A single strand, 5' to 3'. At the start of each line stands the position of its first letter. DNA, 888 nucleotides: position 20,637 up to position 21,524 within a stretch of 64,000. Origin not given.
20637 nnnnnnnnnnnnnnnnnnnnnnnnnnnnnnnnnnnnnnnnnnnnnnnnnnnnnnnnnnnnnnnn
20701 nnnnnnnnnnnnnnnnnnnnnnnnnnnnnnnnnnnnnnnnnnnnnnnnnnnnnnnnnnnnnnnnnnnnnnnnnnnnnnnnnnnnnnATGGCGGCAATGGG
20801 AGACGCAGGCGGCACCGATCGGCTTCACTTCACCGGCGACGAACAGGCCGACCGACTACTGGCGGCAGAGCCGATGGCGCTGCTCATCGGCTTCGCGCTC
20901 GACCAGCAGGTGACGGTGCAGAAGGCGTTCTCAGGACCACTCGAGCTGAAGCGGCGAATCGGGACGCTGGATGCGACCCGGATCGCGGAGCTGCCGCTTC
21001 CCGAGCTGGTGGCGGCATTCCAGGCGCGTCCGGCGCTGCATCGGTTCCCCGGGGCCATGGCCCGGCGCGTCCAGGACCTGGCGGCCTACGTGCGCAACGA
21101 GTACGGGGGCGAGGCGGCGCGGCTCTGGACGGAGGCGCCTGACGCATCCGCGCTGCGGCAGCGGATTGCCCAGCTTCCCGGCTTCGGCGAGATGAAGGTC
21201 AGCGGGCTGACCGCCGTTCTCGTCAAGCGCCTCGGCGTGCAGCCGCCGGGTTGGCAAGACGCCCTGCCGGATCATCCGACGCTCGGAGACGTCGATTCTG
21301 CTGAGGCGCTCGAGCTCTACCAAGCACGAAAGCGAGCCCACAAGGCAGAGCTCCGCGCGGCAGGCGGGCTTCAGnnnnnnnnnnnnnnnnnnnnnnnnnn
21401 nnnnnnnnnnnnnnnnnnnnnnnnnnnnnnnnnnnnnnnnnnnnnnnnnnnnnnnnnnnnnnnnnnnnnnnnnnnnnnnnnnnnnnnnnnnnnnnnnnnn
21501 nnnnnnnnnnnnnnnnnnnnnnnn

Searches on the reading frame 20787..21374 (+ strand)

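Call 9: search_protein_families(library=pfam, proteins=[window:20787-21374:+], max_evalue=1)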
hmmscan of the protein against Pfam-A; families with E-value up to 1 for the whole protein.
window:20787-21374:+ (196 aa): 1 family
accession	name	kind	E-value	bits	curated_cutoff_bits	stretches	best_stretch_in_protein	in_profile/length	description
PF00730.31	HhH-GPD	-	0.00043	21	26.2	1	35-137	2-67/108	HhH-GPD superfamily base excision DNA repair protein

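Call 10: search_protein_families(library=ncbifam, proteins=[window:20787-21374:+], max_evalue=1)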
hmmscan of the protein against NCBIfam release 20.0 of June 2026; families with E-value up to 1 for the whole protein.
window:20787-21374:+ (196 aa): 1 family
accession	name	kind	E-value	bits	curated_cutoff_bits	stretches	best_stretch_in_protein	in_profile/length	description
TIGR03252.1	TIGR03252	hypoth_equivalog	2.6e-51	173.9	136.5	1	13-192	2-188/189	HhH-GPD-type base excision DNA repair protein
